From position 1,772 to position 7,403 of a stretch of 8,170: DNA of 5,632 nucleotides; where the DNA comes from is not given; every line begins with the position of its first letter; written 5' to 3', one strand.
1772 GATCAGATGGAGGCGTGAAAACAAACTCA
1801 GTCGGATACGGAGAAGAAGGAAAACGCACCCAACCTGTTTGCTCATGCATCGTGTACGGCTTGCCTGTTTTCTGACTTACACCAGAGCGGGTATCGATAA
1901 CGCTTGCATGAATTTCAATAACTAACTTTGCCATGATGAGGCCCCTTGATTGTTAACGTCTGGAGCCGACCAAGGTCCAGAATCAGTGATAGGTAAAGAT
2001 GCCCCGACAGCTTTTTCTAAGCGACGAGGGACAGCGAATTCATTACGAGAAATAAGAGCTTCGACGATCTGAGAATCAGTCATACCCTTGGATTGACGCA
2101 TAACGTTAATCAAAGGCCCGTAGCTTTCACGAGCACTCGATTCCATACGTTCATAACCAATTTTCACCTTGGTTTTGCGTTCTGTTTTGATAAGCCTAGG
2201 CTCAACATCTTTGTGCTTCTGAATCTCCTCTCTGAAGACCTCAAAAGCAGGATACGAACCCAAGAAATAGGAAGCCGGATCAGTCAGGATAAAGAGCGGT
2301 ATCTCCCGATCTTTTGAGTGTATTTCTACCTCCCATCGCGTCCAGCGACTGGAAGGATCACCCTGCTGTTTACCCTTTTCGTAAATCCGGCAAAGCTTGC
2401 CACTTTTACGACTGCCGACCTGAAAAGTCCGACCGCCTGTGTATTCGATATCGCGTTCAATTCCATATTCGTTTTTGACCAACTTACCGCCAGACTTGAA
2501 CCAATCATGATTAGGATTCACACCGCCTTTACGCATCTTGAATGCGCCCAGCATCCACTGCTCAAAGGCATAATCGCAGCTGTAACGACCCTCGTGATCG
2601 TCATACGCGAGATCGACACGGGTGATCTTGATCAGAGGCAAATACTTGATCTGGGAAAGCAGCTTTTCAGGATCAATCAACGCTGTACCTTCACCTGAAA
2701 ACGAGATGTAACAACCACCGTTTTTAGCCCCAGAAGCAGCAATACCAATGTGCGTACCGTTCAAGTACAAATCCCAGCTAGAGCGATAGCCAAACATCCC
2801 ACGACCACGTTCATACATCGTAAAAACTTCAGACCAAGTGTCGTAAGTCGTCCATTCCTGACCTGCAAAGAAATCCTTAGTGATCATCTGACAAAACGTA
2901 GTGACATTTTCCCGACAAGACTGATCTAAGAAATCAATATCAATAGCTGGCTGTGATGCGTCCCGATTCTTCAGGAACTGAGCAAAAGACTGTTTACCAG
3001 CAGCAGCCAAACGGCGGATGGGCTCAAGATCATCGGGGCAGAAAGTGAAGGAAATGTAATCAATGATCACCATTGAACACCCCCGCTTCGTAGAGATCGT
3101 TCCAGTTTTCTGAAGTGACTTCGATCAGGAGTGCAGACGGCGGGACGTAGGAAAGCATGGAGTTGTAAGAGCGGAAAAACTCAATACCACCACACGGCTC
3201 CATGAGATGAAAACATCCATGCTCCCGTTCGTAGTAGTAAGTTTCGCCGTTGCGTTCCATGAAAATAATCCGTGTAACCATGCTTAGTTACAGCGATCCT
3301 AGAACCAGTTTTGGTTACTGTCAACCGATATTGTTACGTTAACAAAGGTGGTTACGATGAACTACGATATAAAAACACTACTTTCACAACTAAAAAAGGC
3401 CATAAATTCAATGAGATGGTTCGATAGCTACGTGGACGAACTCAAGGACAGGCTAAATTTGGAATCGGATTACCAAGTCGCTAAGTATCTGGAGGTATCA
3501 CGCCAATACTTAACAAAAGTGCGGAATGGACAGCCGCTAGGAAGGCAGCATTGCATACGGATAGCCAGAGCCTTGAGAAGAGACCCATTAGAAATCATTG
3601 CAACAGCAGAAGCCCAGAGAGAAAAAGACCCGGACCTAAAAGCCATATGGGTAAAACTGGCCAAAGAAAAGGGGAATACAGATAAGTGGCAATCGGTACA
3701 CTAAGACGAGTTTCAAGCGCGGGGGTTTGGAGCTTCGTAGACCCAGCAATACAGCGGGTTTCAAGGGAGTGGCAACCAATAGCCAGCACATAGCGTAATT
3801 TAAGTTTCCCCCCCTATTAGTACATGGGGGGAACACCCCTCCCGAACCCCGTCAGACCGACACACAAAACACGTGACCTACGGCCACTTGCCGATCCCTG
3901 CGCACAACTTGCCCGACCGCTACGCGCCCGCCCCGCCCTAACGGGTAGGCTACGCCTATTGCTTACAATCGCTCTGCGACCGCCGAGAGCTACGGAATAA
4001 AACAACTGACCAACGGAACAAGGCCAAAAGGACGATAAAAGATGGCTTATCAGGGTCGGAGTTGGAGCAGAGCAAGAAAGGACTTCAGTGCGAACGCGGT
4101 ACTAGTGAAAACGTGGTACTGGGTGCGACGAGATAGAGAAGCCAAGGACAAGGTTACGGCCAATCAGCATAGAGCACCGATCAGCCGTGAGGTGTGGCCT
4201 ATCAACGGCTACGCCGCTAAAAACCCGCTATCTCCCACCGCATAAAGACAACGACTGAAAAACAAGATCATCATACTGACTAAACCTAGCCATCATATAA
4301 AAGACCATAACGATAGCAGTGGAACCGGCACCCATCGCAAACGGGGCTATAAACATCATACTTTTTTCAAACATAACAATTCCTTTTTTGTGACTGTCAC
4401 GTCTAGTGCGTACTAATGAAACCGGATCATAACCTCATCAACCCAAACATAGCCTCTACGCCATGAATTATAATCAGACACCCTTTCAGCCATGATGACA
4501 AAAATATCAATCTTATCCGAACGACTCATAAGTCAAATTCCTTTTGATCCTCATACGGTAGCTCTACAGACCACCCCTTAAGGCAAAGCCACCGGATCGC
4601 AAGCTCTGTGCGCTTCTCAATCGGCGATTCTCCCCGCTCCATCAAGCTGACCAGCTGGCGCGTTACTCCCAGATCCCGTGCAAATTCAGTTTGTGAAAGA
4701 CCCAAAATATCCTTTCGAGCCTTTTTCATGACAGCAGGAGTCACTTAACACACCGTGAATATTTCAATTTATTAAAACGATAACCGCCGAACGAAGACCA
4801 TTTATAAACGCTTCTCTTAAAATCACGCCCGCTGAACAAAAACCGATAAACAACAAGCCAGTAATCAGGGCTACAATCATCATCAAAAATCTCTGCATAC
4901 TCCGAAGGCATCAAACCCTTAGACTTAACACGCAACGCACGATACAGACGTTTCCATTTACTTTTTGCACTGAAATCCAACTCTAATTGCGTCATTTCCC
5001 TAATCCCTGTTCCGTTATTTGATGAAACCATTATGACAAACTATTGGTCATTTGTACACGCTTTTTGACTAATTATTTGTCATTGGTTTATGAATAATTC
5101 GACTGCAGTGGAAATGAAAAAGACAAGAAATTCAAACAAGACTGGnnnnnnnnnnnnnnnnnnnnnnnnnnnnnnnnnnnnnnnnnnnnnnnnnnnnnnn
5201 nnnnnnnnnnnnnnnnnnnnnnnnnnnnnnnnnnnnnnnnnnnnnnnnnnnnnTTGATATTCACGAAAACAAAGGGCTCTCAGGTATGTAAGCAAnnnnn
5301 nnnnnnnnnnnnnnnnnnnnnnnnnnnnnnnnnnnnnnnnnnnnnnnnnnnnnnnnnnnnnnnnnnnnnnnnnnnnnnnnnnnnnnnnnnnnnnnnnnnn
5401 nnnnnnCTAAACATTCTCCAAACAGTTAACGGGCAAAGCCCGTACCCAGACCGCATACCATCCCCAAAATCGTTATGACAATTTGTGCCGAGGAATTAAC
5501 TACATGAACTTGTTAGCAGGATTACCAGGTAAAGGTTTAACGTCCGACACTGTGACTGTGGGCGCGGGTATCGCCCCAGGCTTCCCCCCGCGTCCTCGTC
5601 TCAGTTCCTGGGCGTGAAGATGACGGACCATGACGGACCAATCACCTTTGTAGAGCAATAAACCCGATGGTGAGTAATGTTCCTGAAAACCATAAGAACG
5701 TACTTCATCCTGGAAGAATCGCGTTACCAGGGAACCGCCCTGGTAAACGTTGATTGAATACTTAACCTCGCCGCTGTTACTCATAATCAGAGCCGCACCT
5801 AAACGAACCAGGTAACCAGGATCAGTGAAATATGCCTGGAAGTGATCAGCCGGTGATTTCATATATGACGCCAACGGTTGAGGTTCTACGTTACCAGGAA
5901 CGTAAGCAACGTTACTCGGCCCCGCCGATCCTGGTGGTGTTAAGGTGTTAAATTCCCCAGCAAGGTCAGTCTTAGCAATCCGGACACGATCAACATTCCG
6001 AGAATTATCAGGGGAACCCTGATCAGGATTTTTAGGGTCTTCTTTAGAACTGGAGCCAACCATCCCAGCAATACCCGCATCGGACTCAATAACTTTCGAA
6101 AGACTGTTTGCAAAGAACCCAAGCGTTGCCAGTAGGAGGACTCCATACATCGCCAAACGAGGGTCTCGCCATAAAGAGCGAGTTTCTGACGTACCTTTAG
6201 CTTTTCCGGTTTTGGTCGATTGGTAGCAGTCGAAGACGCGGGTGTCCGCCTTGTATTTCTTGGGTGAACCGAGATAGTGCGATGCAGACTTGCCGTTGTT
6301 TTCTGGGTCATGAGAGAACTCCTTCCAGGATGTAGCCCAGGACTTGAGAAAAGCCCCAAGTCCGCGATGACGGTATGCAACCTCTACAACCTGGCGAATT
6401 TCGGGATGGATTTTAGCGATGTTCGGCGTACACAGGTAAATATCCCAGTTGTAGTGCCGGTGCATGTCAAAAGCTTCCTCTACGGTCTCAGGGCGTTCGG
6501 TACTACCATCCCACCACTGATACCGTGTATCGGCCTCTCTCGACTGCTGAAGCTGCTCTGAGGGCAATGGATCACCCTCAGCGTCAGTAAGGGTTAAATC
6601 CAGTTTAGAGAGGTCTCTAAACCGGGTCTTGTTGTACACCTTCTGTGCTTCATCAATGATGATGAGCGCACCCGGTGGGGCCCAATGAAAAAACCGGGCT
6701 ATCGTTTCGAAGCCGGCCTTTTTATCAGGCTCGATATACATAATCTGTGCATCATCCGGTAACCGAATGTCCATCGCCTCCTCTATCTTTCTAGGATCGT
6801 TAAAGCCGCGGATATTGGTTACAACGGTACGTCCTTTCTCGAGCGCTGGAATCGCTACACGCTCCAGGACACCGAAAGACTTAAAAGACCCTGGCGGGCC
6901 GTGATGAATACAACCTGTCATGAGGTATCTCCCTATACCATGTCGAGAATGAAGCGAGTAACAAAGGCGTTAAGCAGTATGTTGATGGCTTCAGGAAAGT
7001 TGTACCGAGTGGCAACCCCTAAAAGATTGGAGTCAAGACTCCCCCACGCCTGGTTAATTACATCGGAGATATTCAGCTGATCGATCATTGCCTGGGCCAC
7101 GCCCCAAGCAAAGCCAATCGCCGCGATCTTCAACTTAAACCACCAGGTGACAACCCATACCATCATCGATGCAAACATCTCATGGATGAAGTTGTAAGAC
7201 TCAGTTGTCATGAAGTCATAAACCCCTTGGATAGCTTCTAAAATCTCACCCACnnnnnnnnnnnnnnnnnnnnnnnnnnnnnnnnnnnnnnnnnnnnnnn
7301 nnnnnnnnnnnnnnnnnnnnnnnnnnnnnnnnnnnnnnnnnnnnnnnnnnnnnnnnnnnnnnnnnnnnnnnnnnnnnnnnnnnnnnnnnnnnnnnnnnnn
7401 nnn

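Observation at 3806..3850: A GC hairpin whose loop carries ACT-AATAG on the coding strand: candidate nick site of the plus-strand origin, with a competing alternative hairpin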

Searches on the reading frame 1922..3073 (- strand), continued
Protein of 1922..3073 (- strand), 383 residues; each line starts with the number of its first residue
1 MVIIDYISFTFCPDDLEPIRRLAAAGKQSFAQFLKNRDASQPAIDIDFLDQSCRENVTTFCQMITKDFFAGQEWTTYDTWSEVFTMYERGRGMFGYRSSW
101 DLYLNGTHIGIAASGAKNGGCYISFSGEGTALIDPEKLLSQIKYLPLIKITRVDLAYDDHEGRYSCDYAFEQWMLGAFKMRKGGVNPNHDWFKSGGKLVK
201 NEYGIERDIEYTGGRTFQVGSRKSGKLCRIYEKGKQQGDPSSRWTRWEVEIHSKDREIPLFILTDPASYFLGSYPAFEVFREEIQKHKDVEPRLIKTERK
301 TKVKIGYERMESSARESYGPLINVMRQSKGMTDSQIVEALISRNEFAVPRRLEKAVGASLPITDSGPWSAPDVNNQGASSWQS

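Call 80: find_encoding_contigs(protein=P0024, flank=10000, max_places=2)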
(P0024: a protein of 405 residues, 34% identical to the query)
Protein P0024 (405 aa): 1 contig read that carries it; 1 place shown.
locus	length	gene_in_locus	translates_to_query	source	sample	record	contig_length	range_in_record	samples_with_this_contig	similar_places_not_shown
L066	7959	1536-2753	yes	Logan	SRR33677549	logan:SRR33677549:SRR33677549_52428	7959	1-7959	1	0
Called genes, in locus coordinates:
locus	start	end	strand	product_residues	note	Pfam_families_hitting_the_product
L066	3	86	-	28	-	?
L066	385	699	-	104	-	-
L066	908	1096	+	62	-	-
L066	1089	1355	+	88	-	PF12961:DUF3850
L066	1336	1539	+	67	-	-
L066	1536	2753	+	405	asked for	PF02486:Rep_trans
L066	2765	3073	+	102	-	PF02303:Phage_DNA_bind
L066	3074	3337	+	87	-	-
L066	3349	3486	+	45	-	PF25631:Inovirus_capsid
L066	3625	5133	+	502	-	-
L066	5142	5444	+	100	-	-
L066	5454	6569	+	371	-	PF05707:Zot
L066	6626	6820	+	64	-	-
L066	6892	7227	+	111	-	-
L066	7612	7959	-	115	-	?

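Call 81: find_encoding_contigs(protein=P0035, flank=10000, max_places=2)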
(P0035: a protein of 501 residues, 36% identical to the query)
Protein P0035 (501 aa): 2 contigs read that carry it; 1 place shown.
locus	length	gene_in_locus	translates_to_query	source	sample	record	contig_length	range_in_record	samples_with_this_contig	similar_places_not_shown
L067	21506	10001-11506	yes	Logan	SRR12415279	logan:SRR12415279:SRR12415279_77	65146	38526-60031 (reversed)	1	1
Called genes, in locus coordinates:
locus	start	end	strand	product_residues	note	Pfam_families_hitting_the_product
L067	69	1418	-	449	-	PF05707:Zot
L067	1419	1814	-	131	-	PF10734:DUF2523 (faint)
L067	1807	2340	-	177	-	-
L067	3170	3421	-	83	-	-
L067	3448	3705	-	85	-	-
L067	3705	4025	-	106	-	PF07459:CTX_RstB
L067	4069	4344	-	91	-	-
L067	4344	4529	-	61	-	-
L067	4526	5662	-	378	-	PF05144:Phage_CRI (weak), PF05155:G2P_X_C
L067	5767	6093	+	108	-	PF13560:HTH_31, PF13744:HTH_37, PF07022:Phage_CI_repr, PF12844:HTH_19, PF13443:HTH_26, PF01381:HTH_3, PF13412:HTH_24 (weak)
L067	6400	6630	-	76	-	-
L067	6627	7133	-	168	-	-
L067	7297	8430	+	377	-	PF11692:DUF3289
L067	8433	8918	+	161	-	-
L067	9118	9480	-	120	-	PF01381:HTH_3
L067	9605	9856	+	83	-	-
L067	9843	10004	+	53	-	-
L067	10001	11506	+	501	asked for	PF02486:Rep_trans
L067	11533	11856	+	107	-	PF07459:CTX_RstB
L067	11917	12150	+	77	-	-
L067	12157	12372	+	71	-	-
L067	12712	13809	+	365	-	-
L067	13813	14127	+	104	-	PF10734:DUF2523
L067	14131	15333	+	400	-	PF05707:Zot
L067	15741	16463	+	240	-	PF13643:DUF4145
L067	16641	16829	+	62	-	PF09926:DUF2158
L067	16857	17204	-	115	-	PF12375:DUF3653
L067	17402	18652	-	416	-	PF00589:Phage_integrase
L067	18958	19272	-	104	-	PF07130:YebG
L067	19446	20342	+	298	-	PF00561:Abhydrolase_1, PF02089:Palm_thioest (weak), PF12697:Abhydrolase_6, PF02450:LCAT (weak), PF07819:PGAP1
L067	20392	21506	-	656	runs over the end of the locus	PF01073:3Beta_HSD, PF01370:Epimerase, PF07993:NAD_binding_4, PF13460:NAD_binding_10 (weak), PF00106:adh_short, PF01370:Epimerase (weak), PF08659:KR, PF13561:adh_short_C2, +4 more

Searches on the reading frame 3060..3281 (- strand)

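Call 6: search_protein_families(library=pfam, proteins=[window:3060-3281:-], max_evalue=0.01)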
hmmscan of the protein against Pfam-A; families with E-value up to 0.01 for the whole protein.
window:3060-3281:- (73 aa): 0 families

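Call 7: search_protein_families(library=phrogs, proteins=[window:3060-3281:-], max_evalue=0.01)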
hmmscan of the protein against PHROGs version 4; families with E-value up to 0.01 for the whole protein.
window:3060-3281:- (73 aa): 2 families
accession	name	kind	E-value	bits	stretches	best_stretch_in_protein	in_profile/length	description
phrog_2419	-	unknown function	5.5e-07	30.9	1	16-70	6-65/67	-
phrog_17357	-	unknown function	6.2e-05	23.8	1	10-73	9-71/74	-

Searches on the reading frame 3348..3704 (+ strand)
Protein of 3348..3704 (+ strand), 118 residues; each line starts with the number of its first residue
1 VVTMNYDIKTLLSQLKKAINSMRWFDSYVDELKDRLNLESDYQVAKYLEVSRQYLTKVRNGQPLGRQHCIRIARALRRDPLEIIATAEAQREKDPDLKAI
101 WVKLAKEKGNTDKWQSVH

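Call 6: search_protein_families(library=pfam, proteins=[window:3348-3704:+], max_evalue=0.01)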
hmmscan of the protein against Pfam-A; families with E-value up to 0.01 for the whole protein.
window:3348-3704:+ (118 aa): 1 family
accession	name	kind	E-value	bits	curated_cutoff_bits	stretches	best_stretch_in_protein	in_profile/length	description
PF01381.28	HTH_3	-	0.00012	22.5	23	1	42-82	13-54/55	Helix-turn-helix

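Call 7: search_protein_families(library=phrogs, proteins=[window:3348-3704:+], max_evalue=0.01)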
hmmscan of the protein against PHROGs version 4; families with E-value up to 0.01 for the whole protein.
window:3348-3704:+ (118 aa): 3 families
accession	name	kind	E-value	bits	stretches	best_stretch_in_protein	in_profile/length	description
phrog_4441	-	DNA, RNA and nucleotide metabolism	1.2e-18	68.2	1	26-107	6-88/98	HTH DNA binding protein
phrog_638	-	transcription regulation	1.3e-15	58.6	1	28-107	7-87/145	transcriptional regulator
phrog_3949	-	transcription regulation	0.0033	18.5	1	20-94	12-83/161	transcriptional repressor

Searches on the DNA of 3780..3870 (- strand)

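Call 46: search_dna_similar(query=window:3780-3870:-, collection=phages, mode=distant, max_evalue=10, max_rows=30)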
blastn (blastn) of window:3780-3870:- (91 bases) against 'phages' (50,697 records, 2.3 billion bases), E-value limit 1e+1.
Records with a match: 9; places in all: 9; records where one place covers at least 80% of the query: 0.
Best place of each record, by identity: 80-90% 9.
By first word of the organism name: Gordonia 9.
By host as written in the record: Gordonia terrae 3612 9.
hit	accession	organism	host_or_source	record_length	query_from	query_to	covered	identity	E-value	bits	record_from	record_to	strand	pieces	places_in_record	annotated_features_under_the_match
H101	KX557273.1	Gordonia phage BatStarr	Gordonia terrae 3612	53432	5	34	33%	86.7%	8e-1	37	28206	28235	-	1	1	30: hypothetical protein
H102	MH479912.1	Gordonia phage Eviarto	Gordonia terrae 3612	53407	5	34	33%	86.7%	8e-1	37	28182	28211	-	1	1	30: hypothetical protein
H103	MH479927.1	Gordonia phage TimTam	Gordonia terrae 3612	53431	5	34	33%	86.7%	8e-1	37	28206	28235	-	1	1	30: hypothetical protein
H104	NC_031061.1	Gordonia phage Nymphadora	Gordonia terrae 3612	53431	5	34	33%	86.7%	8e-1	37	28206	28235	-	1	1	30: hypothetical protein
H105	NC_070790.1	Gordonia phage Bosnia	Gordonia terrae 3612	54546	5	34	33%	86.7%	8e-1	37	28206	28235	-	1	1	30: hypothetical protein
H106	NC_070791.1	Gordonia phage Herod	Gordonia terrae 3612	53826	5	34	33%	86.7%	8e-1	37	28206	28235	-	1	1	30: hypothetical protein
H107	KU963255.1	Gordonia phage Nymphadora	Gordonia terrae 3612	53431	5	34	33%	86.7%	8e-1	37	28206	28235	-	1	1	30: hypothetical protein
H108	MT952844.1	Gordonia phage Bosnia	Gordonia terrae 3612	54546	5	34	33%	86.7%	8e-1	37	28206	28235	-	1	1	30: hypothetical protein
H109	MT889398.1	Gordonia phage Herod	Gordonia terrae 3612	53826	5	34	33%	86.7%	8e-1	37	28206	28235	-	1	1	30: hypothetical protein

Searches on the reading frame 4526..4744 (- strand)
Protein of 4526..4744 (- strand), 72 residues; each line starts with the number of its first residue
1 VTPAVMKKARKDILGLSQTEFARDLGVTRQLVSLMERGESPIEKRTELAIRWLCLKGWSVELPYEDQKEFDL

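Call 6: search_protein_families(library=pfam, proteins=[window:4526-4744:-], max_evalue=0.01)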
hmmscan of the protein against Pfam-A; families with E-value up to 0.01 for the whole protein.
window:4526-4744:- (72 aa): 2 families
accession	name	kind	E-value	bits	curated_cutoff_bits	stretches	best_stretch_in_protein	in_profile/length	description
PF01381.28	HTH_3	-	9e-08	32.5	23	1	6-42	1-36/55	Helix-turn-helix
PF13560.12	HTH_31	-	5.9e-05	23.7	27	1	14-42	13-42/64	Helix-turn-helix domain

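Call 7: search_protein_families(library=phrogs, proteins=[window:4526-4744:-], max_evalue=0.01)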
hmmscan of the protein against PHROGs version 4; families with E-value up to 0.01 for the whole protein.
window:4526-4744:- (72 aa): 10 families
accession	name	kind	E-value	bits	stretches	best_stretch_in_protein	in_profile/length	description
phrog_8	-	transcription regulation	2.5e-07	31.5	1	7-42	82-116/346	transcriptional regulator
phrog_14076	-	transcription regulation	3.7e-05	25.2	1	1-51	13-65/86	transcriptional regulator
phrog_2439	-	transcription regulation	0.00036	20.5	1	2-43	8-48/367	transcriptional regulator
phrog_1124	-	transcription regulation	0.0005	20.7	1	7-46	10-51/177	transcriptional regulator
phrog_3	-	transcription regulation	0.00053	20.9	1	5-42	92-126/430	transcriptional repressor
phrog_35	-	transcription regulation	0.00089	20.4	1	5-52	73-120/181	transcriptional repressor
phrog_2104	-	unknown function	0.001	20.3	1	6-39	44-76/103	-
phrog_7241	-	transcription regulation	0.001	20.1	1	8-46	67-105/122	transcriptional regulator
phrog_2328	-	transcription regulation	0.0023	18.7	1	14-46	27-58/128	transcriptional repressor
phrog_4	-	transcription regulation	0.0035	17.4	1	7-44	142-176/400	transcriptional repressor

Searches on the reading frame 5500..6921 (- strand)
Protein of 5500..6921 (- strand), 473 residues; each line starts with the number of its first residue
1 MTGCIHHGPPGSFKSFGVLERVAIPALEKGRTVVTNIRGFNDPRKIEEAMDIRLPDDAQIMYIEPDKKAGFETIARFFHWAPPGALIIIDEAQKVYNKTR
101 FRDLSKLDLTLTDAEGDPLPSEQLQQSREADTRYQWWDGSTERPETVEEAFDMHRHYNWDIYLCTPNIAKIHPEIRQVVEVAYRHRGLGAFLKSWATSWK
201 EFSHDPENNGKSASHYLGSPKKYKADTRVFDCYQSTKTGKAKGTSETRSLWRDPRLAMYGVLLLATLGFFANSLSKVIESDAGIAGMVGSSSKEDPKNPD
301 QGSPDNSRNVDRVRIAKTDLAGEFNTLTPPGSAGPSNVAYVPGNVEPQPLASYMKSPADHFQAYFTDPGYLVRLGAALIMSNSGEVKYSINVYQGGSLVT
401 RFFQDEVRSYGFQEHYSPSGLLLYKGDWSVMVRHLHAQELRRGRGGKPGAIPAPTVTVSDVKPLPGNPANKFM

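Call 6: search_protein_families(library=pfam, proteins=[window:5500-6921:-], max_evalue=0.01)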
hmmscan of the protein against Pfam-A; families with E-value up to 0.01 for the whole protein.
window:5500-6921:- (473 aa): 1 family
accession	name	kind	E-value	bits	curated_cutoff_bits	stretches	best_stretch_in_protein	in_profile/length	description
PF05707.18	Zot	-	6.5e-38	130.6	20.3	1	5-240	4-197/197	Zonular occludens toxin (Zot)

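Call 7: search_protein_families(library=phrogs, proteins=[window:5500-6921:-], max_evalue=0.01)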
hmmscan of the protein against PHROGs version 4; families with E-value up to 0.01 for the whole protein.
window:5500-6921:- (473 aa): 5 families
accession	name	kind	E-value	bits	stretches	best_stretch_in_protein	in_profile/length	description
phrog_197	-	moron, auxiliary metabolic gene and host takeover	2.1e-59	203.2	1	5-327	30-296/486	Zot-like toxin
phrog_1041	-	moron, auxiliary metabolic gene and host takeover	1.5e-54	187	2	141-282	118-258/420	CTXphi Zot-like toxin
phrog_33291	-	unknown function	6.6e-29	102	1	2-171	2-188/190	-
phrog_11271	-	head and packaging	9.1e-23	81.8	1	4-178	4-142/145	head morphogenesis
phrog_15777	-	unknown function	0.0013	19.8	1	4-29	4-29/39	-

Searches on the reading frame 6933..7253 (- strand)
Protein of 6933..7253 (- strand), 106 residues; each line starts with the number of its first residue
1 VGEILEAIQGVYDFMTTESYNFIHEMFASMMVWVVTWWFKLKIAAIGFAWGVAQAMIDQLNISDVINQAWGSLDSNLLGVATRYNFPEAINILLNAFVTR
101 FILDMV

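Call 6: search_protein_families(library=pfam, proteins=[window:6933-7253:-], max_evalue=0.01)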
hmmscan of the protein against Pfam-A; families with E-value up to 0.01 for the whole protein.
window:6933-7253:- (106 aa): 1 family
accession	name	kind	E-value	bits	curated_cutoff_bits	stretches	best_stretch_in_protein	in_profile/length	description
PF10734.14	DUF2523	-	7.2e-14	52.5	22.1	1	26-103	4-78/80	Protein of unknown function (DUF2523)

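Call 7: search_protein_families(library=phrogs, proteins=[window:6933-7253:-], max_evalue=0.01)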
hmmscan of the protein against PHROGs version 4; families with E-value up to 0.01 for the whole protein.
window:6933-7253:- (106 aa): 3 families
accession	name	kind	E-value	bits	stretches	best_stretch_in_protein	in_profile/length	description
phrog_306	-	head and packaging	2.3e-23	84.1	1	2-106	9-113/115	minor head protein Ace-like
phrog_1242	-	head and packaging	4.6e-08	34.1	1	25-105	4-85/97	minor head protein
phrog_974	-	head and packaging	0.0036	19.1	1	21-104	14-100/107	minor head protein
